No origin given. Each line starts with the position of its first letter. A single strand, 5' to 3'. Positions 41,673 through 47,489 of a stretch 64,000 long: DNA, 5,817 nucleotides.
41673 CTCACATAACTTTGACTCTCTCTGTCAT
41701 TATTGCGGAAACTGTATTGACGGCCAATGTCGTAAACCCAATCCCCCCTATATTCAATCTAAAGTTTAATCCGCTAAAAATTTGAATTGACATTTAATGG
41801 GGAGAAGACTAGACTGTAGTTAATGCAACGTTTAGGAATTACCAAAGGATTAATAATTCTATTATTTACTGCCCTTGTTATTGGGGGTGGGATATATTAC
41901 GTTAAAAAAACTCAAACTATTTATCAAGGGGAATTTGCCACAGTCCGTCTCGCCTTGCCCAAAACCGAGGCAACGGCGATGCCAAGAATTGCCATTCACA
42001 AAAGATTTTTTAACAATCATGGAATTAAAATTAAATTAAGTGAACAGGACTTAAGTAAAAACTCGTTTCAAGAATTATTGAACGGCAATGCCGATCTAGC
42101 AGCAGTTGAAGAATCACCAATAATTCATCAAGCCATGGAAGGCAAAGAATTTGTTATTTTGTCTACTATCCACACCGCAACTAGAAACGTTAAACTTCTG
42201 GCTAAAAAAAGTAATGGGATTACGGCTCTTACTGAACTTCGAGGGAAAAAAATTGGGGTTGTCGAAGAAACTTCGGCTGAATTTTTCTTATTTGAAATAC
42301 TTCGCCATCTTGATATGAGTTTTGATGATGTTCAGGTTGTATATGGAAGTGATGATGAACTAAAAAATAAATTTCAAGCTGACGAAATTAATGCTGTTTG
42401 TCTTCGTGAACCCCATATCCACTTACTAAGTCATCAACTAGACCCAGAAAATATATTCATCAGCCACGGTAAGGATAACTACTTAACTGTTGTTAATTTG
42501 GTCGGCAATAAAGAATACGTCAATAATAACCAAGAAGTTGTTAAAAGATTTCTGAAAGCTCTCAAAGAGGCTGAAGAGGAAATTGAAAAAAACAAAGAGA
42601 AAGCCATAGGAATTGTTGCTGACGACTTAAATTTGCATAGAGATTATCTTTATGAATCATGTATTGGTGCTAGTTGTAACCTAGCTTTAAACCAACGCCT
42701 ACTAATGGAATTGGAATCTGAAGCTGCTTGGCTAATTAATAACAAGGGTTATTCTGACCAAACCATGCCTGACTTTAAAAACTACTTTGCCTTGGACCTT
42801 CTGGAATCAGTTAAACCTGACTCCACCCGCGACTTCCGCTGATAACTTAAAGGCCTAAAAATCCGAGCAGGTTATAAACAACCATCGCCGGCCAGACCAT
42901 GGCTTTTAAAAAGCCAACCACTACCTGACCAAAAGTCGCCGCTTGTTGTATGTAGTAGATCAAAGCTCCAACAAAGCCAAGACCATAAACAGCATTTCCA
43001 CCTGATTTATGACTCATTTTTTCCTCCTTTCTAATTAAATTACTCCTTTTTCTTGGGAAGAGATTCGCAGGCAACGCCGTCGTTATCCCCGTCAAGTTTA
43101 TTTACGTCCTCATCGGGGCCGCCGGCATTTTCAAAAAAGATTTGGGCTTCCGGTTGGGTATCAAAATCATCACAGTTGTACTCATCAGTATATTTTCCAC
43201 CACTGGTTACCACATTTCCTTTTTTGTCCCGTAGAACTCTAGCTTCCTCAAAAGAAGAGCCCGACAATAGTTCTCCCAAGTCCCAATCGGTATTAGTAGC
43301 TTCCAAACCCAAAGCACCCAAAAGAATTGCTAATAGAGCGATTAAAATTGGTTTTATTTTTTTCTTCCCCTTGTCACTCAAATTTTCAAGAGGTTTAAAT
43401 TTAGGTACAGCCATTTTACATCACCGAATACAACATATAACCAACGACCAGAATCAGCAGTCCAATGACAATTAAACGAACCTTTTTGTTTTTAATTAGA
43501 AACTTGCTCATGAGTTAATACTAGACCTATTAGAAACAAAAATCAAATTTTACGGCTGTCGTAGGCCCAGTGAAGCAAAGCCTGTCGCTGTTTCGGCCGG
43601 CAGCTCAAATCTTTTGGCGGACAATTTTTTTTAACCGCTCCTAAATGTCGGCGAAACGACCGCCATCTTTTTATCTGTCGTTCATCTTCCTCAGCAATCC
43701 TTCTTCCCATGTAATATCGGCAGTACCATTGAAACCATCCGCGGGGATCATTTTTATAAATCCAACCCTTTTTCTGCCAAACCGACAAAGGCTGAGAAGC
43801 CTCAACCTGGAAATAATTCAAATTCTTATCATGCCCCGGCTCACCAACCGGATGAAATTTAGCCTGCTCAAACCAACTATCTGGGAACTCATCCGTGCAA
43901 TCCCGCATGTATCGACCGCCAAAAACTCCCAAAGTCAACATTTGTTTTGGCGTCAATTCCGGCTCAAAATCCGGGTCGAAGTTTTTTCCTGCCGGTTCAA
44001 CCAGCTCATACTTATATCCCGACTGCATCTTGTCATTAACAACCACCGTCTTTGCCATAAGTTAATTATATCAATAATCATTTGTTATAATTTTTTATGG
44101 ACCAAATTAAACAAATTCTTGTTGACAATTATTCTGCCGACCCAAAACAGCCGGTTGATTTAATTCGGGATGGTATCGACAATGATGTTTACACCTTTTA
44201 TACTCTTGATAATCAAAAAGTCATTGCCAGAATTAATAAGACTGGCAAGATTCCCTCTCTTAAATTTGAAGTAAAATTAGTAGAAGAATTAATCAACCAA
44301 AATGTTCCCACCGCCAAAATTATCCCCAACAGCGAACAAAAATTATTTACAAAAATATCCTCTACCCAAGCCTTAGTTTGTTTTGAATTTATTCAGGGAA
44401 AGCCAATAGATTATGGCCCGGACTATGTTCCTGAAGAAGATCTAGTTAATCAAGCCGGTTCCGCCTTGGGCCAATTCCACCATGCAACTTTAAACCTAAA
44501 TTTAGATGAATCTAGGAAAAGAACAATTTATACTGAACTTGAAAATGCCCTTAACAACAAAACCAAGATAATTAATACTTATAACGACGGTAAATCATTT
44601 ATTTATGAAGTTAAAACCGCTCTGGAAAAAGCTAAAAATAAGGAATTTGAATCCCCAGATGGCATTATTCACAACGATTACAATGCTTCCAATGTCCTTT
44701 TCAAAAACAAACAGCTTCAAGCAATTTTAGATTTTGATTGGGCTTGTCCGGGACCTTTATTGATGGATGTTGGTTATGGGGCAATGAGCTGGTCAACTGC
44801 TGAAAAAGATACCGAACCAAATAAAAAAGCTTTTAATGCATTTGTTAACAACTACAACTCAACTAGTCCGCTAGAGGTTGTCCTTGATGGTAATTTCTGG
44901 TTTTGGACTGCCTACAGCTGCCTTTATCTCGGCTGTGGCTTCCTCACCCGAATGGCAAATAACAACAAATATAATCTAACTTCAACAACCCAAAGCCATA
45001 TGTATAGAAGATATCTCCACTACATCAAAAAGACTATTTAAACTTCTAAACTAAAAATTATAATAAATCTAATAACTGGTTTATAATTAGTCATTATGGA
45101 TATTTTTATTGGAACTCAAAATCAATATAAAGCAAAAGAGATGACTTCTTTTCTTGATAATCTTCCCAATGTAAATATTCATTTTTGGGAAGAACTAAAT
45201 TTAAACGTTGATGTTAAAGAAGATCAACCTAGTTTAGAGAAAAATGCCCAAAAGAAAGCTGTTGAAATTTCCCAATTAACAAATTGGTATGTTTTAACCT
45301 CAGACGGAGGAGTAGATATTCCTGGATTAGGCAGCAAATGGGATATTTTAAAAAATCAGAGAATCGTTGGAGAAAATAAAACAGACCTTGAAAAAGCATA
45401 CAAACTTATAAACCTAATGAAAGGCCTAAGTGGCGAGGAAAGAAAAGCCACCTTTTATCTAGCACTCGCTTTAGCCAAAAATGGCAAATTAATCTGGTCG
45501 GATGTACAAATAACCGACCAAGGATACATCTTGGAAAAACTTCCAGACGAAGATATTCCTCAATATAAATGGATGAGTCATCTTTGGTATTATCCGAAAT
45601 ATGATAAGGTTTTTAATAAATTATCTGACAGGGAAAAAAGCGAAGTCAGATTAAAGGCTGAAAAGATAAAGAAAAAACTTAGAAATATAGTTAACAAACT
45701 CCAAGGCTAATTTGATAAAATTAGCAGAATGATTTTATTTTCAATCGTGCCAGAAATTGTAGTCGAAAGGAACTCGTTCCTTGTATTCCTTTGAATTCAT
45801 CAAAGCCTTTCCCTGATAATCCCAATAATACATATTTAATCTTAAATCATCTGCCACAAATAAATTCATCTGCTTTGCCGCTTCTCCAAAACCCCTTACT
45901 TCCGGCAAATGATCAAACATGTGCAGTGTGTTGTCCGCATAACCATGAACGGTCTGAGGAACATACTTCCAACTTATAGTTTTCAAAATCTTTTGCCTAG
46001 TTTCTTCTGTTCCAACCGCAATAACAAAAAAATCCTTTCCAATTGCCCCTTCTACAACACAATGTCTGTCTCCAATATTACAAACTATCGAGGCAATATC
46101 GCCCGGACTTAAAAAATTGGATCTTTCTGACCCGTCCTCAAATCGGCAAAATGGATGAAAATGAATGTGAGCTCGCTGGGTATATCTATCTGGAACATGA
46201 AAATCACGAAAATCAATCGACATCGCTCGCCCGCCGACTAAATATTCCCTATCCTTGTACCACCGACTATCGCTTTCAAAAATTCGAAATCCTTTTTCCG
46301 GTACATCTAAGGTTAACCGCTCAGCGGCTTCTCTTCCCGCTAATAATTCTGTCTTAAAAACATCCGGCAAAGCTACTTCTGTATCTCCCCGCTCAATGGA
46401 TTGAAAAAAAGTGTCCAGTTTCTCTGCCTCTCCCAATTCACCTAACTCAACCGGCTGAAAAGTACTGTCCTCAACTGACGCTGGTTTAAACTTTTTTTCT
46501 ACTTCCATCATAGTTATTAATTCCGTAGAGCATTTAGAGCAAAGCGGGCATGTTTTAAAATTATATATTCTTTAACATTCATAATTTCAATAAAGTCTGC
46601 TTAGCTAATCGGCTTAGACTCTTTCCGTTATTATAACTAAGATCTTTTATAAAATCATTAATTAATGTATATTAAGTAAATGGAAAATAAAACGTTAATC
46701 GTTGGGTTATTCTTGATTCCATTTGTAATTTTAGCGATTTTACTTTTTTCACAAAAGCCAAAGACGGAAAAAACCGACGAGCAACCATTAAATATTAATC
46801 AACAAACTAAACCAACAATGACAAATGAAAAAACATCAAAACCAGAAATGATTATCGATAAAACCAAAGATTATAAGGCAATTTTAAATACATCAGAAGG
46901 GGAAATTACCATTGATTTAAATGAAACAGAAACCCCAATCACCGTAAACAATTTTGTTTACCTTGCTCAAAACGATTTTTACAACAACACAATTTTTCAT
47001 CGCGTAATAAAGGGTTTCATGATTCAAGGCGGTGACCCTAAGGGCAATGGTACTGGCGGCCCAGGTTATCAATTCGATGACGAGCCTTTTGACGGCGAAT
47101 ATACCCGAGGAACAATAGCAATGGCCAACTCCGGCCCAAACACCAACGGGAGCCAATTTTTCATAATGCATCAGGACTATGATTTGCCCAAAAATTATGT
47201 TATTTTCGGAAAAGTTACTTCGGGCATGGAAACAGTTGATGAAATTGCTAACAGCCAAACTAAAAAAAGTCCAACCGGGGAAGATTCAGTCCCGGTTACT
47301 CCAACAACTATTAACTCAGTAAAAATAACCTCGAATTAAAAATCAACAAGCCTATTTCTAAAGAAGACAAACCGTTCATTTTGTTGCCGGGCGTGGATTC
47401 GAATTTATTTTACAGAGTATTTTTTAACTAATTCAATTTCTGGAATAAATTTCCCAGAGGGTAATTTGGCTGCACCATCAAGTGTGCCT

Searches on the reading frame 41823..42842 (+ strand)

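Call 71: search_protein_families(library=pfam, proteins=[window:41823-42842:+], max_evalue=0.001)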
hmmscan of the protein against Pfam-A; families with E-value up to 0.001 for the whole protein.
window:41823-42842:+ (339 aa): 4 families
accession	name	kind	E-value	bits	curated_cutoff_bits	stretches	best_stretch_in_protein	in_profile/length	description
PF09084.16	NMT1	-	3.8e-22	79.7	20.5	1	56-260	9-215/216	NMT1/THI5 like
PF13379.11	NMT1_2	-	1.2e-10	42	24.7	1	47-260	15-244/252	NMT1-like family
PF03180.19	Lipoprotein_9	-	0.0001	22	27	0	58-160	16-116/236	NlpA lipoprotein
PF16868.10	NMT1_3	-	0.00012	22.2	27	1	64-181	27-153/289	NMT1-like family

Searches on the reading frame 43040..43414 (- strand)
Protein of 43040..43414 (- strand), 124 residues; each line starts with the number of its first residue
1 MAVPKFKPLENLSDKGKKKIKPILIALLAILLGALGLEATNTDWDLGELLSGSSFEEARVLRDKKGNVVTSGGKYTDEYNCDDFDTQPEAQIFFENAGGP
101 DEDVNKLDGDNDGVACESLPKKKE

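Call 36: search_protein_families(library=pfam, proteins=[window:43040-43414:-], max_evalue=0.01)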
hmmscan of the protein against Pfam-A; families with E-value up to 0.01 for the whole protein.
window:43040-43414:- (124 aa): 1 family
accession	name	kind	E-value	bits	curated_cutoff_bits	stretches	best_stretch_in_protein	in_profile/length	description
PF05901.16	Excalibur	-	1.7e-06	28.7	22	1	79-117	2-36/36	Excalibur calcium-binding domain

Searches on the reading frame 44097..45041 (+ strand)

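Call 71: search_protein_families(library=pfam, proteins=[window:44097-45041:+], max_evalue=0.001)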
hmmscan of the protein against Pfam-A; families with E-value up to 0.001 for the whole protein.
window:44097-45041:+ (314 aa): 1 family
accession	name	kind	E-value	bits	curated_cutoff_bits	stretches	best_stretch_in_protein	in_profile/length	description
PF01636.29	APH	-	3.3e-22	79.9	23.2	1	23-238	5-219/239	Phosphotransferase enzyme family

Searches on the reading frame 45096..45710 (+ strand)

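Call 37: search_protein_families(library=pfam, proteins=[window:45096-45710:+], max_evalue=0.01)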
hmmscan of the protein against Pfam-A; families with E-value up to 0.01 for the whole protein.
window:45096-45710:+ (204 aa): 1 family
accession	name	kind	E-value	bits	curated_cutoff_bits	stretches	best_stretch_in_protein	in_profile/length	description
PF01725.21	Ham1p_like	-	3.3e-16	60.1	22.5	1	3-188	1-177/186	Ham1 family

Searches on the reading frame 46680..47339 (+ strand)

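Call 36: search_protein_families(library=pfam, proteins=[window:46680-47339:+], max_evalue=0.01)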
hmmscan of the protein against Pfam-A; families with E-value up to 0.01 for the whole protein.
window:46680-47339:+ (219 aa): 1 family
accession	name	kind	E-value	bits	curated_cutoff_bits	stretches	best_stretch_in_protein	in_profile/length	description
PF00160.26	Pro_isomerase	-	9e-44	149.9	21.7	1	69-215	4-158/159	Cyclophilin type peptidyl-prolyl cis-trans isomerase/CLD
